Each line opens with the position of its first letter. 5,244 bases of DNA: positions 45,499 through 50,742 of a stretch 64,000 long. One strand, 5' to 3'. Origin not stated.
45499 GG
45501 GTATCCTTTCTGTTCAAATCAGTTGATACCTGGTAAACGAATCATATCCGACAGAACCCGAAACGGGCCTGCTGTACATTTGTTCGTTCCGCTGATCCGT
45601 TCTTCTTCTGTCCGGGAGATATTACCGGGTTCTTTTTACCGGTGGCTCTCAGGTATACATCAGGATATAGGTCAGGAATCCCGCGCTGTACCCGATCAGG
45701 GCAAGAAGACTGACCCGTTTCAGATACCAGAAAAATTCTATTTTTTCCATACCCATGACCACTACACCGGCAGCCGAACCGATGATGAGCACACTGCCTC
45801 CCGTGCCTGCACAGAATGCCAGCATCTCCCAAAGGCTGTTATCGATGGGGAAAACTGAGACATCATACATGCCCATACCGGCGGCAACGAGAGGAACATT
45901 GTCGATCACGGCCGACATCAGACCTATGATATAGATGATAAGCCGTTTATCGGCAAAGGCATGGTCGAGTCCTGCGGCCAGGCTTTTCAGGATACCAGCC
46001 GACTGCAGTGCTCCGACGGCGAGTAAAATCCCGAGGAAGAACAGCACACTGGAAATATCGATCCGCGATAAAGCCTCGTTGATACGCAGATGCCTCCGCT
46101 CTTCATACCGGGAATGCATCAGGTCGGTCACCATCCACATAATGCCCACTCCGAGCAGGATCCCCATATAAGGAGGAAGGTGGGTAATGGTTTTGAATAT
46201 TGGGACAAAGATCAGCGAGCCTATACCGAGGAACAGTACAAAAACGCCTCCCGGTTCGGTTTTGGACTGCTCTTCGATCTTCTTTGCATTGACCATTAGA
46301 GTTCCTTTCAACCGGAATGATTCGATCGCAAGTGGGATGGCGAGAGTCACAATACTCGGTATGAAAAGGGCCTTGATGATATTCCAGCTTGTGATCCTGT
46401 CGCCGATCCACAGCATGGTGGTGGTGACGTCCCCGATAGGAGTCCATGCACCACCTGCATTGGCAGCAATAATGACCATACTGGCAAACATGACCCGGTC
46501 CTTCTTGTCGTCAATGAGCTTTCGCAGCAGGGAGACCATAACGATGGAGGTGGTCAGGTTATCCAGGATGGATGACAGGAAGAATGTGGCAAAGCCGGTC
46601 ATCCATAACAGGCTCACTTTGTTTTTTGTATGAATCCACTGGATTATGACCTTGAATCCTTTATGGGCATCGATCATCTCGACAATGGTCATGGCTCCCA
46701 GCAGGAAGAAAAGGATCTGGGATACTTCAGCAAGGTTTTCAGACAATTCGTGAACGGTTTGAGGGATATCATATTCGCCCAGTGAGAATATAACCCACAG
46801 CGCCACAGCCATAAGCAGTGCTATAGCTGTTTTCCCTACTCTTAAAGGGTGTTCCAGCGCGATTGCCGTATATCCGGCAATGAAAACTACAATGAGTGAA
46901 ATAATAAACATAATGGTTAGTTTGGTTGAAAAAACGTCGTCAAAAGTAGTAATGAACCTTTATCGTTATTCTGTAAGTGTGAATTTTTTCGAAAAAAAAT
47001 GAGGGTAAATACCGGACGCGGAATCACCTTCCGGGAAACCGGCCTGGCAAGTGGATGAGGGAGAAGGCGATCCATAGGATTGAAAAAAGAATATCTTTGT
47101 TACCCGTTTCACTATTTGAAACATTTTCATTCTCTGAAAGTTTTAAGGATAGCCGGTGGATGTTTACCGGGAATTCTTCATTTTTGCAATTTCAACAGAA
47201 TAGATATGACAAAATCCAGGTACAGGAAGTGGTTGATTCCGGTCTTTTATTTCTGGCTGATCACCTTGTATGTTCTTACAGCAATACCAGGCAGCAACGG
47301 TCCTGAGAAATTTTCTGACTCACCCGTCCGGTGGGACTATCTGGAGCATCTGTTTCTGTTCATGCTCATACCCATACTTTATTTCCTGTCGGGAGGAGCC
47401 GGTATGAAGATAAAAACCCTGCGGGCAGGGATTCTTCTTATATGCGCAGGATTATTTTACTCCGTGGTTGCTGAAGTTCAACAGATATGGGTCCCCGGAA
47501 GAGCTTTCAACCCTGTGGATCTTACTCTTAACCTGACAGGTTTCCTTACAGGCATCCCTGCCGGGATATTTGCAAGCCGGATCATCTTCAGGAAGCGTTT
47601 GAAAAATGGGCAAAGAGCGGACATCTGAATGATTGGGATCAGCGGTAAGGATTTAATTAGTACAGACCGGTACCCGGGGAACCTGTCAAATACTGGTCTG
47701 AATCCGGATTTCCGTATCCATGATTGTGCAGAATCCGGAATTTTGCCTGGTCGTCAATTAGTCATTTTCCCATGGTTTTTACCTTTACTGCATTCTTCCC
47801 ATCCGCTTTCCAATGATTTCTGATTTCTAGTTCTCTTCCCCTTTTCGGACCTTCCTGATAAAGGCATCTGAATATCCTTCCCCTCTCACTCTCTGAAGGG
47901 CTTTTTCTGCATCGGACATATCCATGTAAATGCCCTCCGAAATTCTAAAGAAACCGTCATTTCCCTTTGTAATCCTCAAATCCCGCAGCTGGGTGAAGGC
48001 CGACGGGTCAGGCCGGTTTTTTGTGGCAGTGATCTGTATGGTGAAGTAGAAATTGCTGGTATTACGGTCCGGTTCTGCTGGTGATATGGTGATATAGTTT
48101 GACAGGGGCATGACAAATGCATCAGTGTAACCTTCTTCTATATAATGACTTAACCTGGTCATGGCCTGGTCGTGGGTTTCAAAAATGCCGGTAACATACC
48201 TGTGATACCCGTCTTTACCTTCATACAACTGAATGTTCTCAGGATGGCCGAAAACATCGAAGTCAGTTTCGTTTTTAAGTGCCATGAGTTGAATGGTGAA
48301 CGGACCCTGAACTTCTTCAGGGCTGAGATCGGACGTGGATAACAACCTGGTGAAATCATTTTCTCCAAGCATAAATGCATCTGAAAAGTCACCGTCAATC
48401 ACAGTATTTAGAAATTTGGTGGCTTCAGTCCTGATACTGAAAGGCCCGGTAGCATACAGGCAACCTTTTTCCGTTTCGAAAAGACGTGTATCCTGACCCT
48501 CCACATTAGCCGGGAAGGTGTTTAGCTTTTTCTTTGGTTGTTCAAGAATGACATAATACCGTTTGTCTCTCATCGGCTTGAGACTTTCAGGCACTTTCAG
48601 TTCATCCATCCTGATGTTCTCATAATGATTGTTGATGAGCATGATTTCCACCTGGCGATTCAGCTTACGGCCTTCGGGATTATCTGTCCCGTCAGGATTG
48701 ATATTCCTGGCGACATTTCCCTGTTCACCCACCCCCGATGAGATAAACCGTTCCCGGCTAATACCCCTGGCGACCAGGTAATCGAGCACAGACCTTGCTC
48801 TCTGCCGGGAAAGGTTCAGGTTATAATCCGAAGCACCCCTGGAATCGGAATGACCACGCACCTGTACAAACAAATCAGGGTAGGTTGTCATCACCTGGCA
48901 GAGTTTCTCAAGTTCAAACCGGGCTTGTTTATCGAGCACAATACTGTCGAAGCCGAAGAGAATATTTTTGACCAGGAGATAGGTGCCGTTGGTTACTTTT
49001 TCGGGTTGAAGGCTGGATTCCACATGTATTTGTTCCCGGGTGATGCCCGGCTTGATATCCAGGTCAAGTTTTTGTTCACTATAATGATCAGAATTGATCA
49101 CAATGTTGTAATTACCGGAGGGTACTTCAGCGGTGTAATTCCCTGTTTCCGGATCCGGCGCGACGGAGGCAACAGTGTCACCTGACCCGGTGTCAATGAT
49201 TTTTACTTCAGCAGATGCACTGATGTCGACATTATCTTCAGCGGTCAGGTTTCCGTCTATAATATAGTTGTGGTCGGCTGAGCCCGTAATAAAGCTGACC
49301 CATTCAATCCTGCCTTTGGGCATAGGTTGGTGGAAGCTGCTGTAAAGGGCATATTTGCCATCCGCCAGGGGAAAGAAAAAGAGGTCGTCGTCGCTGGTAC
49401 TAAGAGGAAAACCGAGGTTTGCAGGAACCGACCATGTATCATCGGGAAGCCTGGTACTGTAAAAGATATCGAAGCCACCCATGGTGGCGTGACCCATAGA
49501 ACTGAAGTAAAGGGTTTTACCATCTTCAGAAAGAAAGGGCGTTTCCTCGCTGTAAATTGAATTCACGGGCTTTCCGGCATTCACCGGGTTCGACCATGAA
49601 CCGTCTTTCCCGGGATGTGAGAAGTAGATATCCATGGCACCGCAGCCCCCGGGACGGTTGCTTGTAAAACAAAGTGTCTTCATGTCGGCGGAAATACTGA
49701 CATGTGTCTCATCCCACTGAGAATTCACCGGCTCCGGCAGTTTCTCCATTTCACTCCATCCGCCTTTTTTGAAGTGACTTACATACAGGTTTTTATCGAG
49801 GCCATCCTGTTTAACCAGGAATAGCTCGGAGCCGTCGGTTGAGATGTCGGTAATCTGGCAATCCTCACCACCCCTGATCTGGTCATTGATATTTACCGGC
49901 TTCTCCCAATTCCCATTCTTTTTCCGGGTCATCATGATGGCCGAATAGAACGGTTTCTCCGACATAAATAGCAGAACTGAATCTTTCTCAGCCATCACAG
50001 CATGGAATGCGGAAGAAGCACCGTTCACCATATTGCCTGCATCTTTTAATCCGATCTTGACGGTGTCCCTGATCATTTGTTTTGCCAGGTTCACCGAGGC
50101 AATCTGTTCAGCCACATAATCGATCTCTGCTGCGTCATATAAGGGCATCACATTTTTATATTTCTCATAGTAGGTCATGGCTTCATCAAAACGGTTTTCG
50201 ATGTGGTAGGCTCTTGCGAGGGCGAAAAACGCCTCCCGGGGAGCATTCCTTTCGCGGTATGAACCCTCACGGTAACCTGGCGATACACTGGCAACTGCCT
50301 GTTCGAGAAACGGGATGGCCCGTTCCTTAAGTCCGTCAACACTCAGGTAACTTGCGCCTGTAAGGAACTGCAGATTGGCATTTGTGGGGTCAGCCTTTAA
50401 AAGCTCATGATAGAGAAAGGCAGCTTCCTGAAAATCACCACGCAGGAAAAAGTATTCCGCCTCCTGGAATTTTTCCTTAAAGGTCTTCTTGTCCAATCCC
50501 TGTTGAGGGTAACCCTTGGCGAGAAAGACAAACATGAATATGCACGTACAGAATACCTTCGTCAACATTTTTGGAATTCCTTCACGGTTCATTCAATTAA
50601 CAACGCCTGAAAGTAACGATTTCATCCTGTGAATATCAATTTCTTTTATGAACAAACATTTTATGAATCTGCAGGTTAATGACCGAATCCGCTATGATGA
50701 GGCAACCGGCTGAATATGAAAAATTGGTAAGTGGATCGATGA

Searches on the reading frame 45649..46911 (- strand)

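Call 10: search_protein_families(library=pfam, proteins=[window:45649-46911:-], max_evalue=0.01)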
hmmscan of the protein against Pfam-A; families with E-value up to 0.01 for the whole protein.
window:45649-46911:- (420 aa): 2 families
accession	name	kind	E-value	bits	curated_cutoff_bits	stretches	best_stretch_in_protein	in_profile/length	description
PF03600.22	CitMHS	-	1e-33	117.3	31.9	1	15-345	2-310/336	Citrate transporter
PF07854.18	DUF1646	-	5e-05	23.3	21.4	0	3-214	5-214/347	Protein of unknown function (DUF1646)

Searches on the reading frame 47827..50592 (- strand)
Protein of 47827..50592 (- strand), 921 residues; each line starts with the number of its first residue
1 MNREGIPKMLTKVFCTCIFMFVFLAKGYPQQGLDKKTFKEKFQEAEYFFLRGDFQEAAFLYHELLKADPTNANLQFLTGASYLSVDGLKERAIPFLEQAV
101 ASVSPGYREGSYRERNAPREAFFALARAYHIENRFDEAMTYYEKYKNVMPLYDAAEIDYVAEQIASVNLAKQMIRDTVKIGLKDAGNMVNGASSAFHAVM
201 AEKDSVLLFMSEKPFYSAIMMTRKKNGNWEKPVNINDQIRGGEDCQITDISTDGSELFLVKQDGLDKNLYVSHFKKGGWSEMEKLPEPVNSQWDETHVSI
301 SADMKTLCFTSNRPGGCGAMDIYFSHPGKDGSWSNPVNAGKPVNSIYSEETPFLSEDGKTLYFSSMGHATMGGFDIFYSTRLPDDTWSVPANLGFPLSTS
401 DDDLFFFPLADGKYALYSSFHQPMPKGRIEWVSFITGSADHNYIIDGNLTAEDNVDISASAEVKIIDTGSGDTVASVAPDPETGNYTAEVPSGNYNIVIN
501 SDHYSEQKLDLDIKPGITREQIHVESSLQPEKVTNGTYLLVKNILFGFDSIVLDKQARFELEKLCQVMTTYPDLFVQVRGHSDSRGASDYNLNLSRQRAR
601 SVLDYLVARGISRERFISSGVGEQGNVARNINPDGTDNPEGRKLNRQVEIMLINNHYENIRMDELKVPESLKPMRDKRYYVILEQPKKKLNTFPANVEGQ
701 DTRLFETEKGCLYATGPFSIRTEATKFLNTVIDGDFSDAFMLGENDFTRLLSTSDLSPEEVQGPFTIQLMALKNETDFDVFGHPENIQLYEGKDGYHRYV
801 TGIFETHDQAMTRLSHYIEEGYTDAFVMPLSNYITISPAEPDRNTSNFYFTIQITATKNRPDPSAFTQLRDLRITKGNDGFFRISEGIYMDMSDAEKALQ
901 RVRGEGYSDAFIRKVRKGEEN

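Call 10: search_protein_families(library=pfam, proteins=[window:47827-50592:-], max_evalue=0.01)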
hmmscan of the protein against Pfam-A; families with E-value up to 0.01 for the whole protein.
window:47827-50592:- (921 aa): 11 families
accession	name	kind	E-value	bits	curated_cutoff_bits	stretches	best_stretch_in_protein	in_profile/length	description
PF00691.25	OmpA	-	2.1e-17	63.7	27.2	1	545-634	1-92/98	OmpA family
PF07676.18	PD40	-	3.8e-12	46.3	20.9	1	343-377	5-37/38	WD40-like Beta Propeller Repeat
PF07719.23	TPR_2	-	3.7e-07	30.2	27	1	42-71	5-34/34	Tetratricopeptide repeat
PF13428.12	TPR_14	-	8.2e-06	26.5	23.5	0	43-76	6-39/44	Tetratricopeptide repeat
PF13432.12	TPR_16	-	8.8e-06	26.5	32.7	1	44-102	3-60/65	Tetratricopeptide repeat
PF14559.12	TPR_19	-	0.00011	22.9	25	0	51-99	4-51/68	Tetratricopeptide repeat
PF05036.18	SPOR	-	0.0002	22.1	21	0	849-913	4-75/76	SPOR domain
PF13176.12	TPR_7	-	0.00034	20.9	27.9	0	121-144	1-24/36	Tetratricopeptide repeat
PF13620.12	CarboxypepD_reg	-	0.0035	18.1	32.3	1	458-518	14-74/82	Carboxypeptidase regulatory-like domain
PF13414.12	TPR_11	-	0.0044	17.1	26.8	0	48-83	4-39/42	TPR repeat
PF13181.12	TPR_8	-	0.0074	16.8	25.7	0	120-144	2-26/34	Tetratricopeptide repeat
